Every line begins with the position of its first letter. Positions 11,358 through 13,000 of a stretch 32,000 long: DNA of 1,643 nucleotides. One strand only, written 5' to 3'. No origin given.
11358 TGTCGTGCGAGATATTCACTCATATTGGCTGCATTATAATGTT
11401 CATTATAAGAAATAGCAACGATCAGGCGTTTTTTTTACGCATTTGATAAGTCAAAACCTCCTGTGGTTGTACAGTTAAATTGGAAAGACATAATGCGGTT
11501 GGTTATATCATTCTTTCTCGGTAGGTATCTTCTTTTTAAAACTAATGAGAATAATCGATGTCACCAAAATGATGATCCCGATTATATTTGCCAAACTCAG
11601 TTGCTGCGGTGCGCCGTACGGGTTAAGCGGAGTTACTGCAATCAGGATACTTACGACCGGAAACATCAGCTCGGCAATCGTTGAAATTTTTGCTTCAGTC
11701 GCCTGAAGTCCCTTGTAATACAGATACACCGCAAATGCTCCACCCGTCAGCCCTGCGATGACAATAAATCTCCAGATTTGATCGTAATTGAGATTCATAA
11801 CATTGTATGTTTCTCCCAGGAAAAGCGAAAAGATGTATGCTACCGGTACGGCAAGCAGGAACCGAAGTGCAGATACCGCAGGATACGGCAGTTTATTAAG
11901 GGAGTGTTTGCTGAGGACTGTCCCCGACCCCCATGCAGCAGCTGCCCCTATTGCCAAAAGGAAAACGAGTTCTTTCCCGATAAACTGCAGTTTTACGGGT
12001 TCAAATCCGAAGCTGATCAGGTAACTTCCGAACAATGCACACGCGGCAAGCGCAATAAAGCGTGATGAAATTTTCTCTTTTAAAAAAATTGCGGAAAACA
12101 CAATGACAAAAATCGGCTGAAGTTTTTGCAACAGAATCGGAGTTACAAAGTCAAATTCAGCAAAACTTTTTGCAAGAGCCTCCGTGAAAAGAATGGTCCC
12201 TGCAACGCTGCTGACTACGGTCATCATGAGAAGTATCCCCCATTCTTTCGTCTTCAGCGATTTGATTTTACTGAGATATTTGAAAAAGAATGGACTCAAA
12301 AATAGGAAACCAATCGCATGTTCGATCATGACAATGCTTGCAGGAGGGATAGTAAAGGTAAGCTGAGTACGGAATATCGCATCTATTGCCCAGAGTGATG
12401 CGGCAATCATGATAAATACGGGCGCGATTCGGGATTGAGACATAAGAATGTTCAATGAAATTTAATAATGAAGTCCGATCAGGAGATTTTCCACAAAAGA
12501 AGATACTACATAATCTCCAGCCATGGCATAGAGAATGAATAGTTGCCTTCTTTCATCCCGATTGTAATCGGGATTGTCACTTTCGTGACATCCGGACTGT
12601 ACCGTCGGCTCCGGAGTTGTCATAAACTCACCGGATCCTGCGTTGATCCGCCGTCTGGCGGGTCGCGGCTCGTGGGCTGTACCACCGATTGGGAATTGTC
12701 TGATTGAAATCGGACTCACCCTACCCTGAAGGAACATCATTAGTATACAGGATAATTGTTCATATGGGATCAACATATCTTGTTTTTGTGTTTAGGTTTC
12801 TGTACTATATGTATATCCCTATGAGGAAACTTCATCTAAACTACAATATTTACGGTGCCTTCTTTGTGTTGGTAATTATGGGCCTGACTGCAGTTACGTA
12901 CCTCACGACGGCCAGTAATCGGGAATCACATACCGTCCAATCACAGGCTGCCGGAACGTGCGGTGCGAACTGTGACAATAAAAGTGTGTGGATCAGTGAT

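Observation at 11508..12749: Unannotated FMN riboswitch controlling an EamA/DMT transporter, with atypical inserted hairpins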

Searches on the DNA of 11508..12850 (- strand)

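Call 4: search_rna_families(source=window, start=12400, end=12850, threshold=evalue, max_evalue=10, show_alignments=5)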
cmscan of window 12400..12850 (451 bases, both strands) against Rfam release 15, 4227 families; matches with E-value up to 10: 7.
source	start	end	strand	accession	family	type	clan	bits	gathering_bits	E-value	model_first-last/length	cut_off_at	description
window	12575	12737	-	RF00050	FMN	Cis-reg; riboswitch;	-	60.5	66.2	2.3e-13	1-138/138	no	FMN riboswitch aptamer (RFN element)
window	12633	12722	+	RF02507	Atu_Ti3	Gene; sRNA;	-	17.3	50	0.56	1-89/89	no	Rhizobiales sRNA Atu_Ti3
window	12490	12598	-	RF02331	TtnuHACA24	Gene; snRNA; snoRNA; HACA-box;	-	16.3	100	2.8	1-127/127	no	Tetrahymena snoRNA TtnuHACA24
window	12438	12516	-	RF01167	sn2429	Gene; snRNA; snoRNA; CD-box;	-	15.3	50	3.5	1-77/77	no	Small nucleolar RNA sn2429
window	12552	12603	-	RF03149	RAGATH-12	Gene; sRNA;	-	13.8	75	4.1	15-78/78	no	RAGATH-12 RNA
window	12426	12545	-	RF01866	ceN33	Gene; snRNA; snoRNA; CD-box;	-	12.6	75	9.1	1-118/118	no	C. elegans snoRNA ceN33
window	12524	12600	-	RF01952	SOX2OT_exon2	Gene; lncRNA;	-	11.2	45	5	1-69/69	no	SOX2 overlapping transcript exon 2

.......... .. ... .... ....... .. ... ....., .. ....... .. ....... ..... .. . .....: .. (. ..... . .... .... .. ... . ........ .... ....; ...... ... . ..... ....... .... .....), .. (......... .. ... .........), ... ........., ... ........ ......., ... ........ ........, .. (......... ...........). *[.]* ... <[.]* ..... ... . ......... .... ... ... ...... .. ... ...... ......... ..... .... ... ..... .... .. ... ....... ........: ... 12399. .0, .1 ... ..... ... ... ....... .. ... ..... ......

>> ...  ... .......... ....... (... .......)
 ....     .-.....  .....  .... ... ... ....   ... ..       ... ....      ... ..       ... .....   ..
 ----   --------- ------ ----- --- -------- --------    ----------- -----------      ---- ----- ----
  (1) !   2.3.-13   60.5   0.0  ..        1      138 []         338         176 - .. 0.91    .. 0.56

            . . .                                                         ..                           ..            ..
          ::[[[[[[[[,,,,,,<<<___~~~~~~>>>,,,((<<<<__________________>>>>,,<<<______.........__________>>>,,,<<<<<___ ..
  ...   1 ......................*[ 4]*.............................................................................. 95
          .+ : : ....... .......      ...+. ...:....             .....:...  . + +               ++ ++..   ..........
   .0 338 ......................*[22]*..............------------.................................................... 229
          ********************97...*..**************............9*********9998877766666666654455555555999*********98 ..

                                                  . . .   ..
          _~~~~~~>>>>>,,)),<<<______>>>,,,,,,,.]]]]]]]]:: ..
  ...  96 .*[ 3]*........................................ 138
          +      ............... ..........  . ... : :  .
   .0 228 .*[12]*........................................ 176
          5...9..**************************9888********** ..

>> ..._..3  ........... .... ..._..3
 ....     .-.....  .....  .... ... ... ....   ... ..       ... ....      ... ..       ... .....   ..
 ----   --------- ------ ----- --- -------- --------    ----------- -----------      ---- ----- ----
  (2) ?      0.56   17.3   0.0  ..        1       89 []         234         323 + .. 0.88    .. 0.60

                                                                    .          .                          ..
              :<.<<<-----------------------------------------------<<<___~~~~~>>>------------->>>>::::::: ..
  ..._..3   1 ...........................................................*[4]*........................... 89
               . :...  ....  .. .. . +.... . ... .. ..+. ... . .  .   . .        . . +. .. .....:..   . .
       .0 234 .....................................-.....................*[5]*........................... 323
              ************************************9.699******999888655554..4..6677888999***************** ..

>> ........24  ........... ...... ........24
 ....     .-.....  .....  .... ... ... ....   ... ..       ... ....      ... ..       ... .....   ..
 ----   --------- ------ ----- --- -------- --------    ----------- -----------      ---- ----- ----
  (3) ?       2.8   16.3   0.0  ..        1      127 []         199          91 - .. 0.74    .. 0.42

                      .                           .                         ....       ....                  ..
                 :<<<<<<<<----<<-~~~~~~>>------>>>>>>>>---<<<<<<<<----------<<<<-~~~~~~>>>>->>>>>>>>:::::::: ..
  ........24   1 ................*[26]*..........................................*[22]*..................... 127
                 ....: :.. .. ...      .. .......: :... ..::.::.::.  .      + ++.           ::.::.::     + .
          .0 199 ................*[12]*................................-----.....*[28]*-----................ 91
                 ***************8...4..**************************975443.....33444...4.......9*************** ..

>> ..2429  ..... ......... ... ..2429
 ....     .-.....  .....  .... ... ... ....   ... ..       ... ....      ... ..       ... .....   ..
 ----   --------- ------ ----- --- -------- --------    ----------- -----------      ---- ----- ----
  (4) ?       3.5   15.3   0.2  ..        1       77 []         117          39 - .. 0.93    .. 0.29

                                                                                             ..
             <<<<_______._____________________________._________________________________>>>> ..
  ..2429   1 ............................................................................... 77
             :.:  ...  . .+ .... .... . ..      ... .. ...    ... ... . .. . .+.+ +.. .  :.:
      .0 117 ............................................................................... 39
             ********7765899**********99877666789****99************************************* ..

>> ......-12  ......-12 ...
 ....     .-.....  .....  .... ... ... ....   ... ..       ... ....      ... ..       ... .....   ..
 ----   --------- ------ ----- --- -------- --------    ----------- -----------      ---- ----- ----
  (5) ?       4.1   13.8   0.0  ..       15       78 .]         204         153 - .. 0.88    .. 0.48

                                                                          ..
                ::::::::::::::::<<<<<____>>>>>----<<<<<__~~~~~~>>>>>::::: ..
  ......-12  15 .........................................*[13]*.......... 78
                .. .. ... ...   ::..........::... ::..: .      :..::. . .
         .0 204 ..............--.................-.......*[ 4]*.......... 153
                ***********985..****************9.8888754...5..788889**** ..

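Call 17: search_rna_families(sources=[L002, L003, L004, L005, L006, L007, L008, L009, L010, L011, L012, L013, L014, L015, L016, L017, L018, L019], threshold=evalue, max_evalue=0.01, show_alignments=4)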
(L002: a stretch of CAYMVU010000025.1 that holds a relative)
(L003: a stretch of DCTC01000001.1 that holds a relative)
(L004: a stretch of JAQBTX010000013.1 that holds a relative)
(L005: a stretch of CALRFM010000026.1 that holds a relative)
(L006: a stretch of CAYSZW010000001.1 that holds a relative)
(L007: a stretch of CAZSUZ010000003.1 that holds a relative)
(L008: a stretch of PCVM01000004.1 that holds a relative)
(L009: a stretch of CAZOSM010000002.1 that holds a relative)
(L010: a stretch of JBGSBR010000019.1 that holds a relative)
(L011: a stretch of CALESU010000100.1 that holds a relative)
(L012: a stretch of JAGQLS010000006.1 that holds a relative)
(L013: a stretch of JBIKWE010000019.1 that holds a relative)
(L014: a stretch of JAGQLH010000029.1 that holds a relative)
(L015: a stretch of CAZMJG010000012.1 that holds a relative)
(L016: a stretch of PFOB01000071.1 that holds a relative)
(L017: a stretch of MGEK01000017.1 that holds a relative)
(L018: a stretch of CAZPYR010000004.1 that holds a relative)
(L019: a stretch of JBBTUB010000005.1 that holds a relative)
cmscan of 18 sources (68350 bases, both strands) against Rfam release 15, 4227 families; matches with E-value up to 0.01: 15.
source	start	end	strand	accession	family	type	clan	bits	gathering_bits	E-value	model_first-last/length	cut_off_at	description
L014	1280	1411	+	RF00050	FMN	Cis-reg; riboswitch;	-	114.5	66.2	6.3e-26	1-138/138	no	FMN riboswitch aptamer (RFN element)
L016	1289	1415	+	RF00050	FMN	Cis-reg; riboswitch;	-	99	66.2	1.1e-21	1-138/138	no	FMN riboswitch aptamer (RFN element)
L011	190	327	+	RF00050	FMN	Cis-reg; riboswitch;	-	92.7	66.2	5.7e-20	1-138/138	no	FMN riboswitch aptamer (RFN element)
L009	1295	1440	+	RF00050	FMN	Cis-reg; riboswitch;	-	88.8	66.2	6.5e-19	1-138/138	no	FMN riboswitch aptamer (RFN element)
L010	1264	1433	+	RF00050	FMN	Cis-reg; riboswitch;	-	80.6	66.2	1.1e-16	1-138/138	no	FMN riboswitch aptamer (RFN element)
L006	1276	1437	+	RF00050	FMN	Cis-reg; riboswitch;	-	75.2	66.2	3.4e-15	1-138/138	no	FMN riboswitch aptamer (RFN element)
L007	1276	1437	+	RF00050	FMN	Cis-reg; riboswitch;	-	73.5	66.2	9.5e-15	1-138/138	no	FMN riboswitch aptamer (RFN element)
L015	1221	1382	+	RF00050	FMN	Cis-reg; riboswitch;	-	56.9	66.2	3.3e-10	1-138/138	no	FMN riboswitch aptamer (RFN element)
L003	1222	1365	+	RF00050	FMN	Cis-reg; riboswitch;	-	56.8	66.2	3.5e-10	1-138/138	no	FMN riboswitch aptamer (RFN element)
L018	1244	1379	+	RF00050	FMN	Cis-reg; riboswitch;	-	56.2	66.2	5.1e-10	1-138/138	no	FMN riboswitch aptamer (RFN element)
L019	1180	1251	+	RF00005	tRNA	Gene; tRNA;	CL00001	55.3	29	3.7e-09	1-71/71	no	tRNA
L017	166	236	+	RF00005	tRNA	Gene; tRNA;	CL00001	53.5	29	1.2e-08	1-71/71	no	tRNA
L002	1154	1334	+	RF00050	FMN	Cis-reg; riboswitch;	-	51.6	66.2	9.3e-09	1-138/138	no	FMN riboswitch aptamer (RFN element)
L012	1102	1318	+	RF00050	FMN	Cis-reg; riboswitch;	-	51.4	66.2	1e-08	1-138/138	no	FMN riboswitch aptamer (RFN element)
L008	1298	1416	+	RF00050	FMN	Cis-reg; riboswitch;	-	48.1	66.2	8.1e-08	11-128/138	no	FMN riboswitch aptamer (RFN element)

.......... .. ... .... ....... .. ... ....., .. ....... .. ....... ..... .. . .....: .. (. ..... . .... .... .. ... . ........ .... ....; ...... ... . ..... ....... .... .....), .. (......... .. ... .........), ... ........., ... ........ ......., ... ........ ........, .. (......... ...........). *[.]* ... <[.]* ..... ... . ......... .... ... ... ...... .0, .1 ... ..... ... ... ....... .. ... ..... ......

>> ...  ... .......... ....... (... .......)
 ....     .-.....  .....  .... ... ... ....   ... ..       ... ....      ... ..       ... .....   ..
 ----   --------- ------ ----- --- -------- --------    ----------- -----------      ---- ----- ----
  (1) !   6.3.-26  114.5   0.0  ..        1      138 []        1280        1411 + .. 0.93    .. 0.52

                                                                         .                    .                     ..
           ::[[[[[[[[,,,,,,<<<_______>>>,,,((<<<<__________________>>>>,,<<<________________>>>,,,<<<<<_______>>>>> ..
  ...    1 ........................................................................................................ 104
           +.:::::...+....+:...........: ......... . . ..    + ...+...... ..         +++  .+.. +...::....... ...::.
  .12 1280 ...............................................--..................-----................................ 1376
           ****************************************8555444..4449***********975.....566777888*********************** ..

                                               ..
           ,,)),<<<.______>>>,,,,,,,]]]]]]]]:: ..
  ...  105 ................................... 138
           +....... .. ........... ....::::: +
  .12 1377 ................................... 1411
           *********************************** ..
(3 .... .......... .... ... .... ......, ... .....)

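Call 55: build_rna_model(alignment_id=A3, structure=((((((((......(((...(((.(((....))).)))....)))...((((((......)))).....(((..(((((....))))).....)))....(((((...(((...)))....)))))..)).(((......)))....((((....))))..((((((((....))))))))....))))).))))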
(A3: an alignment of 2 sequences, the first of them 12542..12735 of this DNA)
Model R1 built from alignment A3 (2 sequences, 194 columns); structure: as given.
model positions 194; base pairs 54; branch points 6; effective number of sequences 0.66; information 0.592 bits per position. Calibrated on 0.2 Mb of random sequence (short: E-values are rough).
structure used (alignment columns):
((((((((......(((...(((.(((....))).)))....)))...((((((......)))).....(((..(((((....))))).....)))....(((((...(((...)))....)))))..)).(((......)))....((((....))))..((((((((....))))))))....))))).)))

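Call 56: search_with_rna_model(model_id=R1, sources=[window, L002, L003, L004, L005, L006, L007, L008, L009, L010, L011, L012, L013, L014, L015, L016, L017, L018, L019, L020, L021, L022, L023, L024, L025, L026, L027, L028, L029, L030, L031, L032, L033, L034, L035, L036, L037, L038, L039, L040, L041, L042, L043, L044, L045, L046, L047, L048, L049, L050, L055, L079, L081, L082, L084, L085, L086, L088, L089, L090, L091, L092], max_evalue=0.001, make_alignment=true, show_alignments=0)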
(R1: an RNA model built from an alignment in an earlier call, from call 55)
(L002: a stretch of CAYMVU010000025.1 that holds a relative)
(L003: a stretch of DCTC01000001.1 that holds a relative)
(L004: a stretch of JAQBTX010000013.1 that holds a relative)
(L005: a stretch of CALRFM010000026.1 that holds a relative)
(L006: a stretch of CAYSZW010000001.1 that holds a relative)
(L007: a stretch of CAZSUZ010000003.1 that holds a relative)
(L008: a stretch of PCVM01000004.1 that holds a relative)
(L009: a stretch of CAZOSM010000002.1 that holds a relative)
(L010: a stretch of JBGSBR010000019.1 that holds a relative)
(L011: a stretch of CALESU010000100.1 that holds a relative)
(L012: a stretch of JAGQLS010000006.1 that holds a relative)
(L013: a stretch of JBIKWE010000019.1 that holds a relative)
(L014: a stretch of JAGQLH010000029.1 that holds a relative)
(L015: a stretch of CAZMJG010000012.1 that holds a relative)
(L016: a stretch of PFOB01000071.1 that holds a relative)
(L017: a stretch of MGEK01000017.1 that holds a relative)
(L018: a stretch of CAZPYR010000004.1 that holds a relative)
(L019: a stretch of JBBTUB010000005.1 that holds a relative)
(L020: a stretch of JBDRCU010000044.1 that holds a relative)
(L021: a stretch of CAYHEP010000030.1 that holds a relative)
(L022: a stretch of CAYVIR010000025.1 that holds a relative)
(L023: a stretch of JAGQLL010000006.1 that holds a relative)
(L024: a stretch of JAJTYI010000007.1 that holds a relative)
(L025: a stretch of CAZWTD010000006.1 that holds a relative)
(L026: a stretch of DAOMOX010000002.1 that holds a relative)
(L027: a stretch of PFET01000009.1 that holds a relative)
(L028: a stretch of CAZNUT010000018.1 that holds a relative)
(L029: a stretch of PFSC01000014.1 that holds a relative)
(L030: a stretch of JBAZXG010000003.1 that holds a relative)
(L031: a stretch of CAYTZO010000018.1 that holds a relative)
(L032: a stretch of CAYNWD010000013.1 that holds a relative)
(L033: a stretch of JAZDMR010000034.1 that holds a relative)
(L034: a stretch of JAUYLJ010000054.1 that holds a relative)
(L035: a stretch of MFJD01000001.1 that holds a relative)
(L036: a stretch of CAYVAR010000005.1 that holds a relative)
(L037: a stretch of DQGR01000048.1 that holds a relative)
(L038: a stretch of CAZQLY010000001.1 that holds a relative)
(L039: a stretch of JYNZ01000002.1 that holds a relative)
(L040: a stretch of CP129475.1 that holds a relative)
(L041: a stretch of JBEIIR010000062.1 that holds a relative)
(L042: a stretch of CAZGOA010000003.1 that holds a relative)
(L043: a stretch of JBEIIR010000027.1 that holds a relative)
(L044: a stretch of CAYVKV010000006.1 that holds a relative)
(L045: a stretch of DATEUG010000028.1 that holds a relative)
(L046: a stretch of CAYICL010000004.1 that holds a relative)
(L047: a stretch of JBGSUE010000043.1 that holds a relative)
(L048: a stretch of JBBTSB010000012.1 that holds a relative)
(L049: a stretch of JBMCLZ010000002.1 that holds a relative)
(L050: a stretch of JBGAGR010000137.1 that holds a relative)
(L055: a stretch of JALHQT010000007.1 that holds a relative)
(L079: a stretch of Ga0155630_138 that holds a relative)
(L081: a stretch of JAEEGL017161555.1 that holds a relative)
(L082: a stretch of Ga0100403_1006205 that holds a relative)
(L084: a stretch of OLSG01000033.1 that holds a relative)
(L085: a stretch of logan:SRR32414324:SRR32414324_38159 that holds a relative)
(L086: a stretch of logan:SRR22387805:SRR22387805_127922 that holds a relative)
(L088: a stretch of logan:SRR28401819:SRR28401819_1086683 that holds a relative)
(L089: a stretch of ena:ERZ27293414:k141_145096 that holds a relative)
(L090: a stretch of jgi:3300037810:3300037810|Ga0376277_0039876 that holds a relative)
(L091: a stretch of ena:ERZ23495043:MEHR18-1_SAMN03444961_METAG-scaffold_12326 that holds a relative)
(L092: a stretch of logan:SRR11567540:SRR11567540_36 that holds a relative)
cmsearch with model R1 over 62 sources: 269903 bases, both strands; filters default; matches with E-value up to 0.001: 28.
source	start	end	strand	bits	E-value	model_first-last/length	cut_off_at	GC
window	12542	12735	-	253.8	1.3e-84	1-194/194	no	0.55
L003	1217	1395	+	176.2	3.9e-58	1-194/194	no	0.5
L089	293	526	+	137.8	5e-45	1-194/194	no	0.5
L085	1078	1307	+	137.5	6.3e-45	1-194/194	no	0.51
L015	1223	1412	+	122.7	6.9e-40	1-194/194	no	0.55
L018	1210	1412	+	120.3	4.5e-39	1-194/194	no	0.55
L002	1156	1405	+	99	8.5e-32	1-194/194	no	0.51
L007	1277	1435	+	94.9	2.1e-30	1-194/194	no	0.45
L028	1050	1204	+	94.5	2.8e-30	1-194/194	no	0.55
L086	84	357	+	93.1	8.4e-30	1-194/194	no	0.51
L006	1277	1436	+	91.3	3.5e-29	1-194/194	no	0.48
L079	1826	2075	+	88.3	3.9e-28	1-194/194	no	0.57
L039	1250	1410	+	85.2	4.4e-27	1-194/194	no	0.54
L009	1297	1438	+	84.2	9.4e-27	1-194/194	no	0.51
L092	1193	1423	+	83.4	1.8e-26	1-194/194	no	0.4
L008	1290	1460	+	81.3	9.3e-26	1-194/194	no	0.47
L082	6695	6897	-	73.6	3.8e-23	1-194/194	no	0.46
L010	1266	1432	+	73.3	5e-23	1-194/194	no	0.53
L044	1275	1418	+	68.4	2.4e-21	1-194/194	no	0.58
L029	1245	1404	+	65.4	2.5e-20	1-194/194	no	0.54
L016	1291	1414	+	56.6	2.5e-17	1-194/194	no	0.53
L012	1104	1400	+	54.9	9.1e-17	1-194/194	no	0.46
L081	2142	2304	+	54.3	1.5e-16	1-194/194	no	0.58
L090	1290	1449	+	53.6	2.6e-16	1-194/194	no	0.51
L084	735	899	+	51.3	1.6e-15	1-194/194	no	0.48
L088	1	109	+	47.8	2.6e-14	39-194/194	5'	0.5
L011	192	326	+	40.2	9.3e-12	1-194/194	no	0.53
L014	1282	1409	+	23.2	6.2e-06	1-194/194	no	0.52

Alignment A4: 28 matches aligned to the model, 486 columns, each read 5' to 3' on its own strand. Consensus structure (alignment columns), stored with it:
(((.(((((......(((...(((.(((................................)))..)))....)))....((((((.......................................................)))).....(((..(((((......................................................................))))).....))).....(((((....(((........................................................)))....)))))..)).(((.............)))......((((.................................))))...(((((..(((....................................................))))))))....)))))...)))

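Call 59: search_with_rna_model(model_id=R1, sources=[window, L002, L003, L008, L012, L015, L018, L039, L079, L082, L085, L086, L089, L092], max_evalue=0.000001, make_alignment=true)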
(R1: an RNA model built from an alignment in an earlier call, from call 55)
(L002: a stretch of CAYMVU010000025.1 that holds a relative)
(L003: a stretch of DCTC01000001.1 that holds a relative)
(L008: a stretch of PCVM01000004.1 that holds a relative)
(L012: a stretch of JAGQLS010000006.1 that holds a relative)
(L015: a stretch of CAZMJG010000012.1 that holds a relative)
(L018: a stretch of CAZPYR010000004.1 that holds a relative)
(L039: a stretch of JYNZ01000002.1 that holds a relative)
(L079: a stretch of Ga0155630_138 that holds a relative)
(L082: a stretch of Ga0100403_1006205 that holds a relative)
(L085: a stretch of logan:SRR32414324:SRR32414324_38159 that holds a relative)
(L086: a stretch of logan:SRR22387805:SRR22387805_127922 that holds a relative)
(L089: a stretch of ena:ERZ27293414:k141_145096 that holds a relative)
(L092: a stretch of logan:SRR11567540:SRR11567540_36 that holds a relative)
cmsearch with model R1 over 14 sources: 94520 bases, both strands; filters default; matches with E-value up to 0.000001: 14.
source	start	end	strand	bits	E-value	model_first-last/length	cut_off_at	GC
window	12542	12735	-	253.8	4.6e-85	1-194/194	no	0.55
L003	1217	1395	+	176.2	1.4e-58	1-194/194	no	0.5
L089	293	526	+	137.8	1.7e-45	1-194/194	no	0.5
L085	1078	1307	+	137.5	2.2e-45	1-194/194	no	0.51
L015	1223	1412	+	122.7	2.4e-40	1-194/194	no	0.55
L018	1210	1412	+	120.3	1.6e-39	1-194/194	no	0.55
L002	1156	1405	+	99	3e-32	1-194/194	no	0.51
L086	84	357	+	93.1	2.9e-30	1-194/194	no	0.51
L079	1826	2075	+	88.3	1.4e-28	1-194/194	no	0.57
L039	1250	1410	+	85.2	1.5e-27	1-194/194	no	0.54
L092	1193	1423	+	83.4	6.4e-27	1-194/194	no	0.4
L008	1290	1460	+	81.3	3.2e-26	1-194/194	no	0.47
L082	6695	6897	-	73.6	1.3e-23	1-194/194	no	0.46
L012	1104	1400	+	54.9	3.2e-17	1-194/194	no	0.46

Alignment A5: 14 matches aligned to the model, 467 columns, each read 5' to 3' on its own strand. Consensus structure (alignment columns), stored with it:
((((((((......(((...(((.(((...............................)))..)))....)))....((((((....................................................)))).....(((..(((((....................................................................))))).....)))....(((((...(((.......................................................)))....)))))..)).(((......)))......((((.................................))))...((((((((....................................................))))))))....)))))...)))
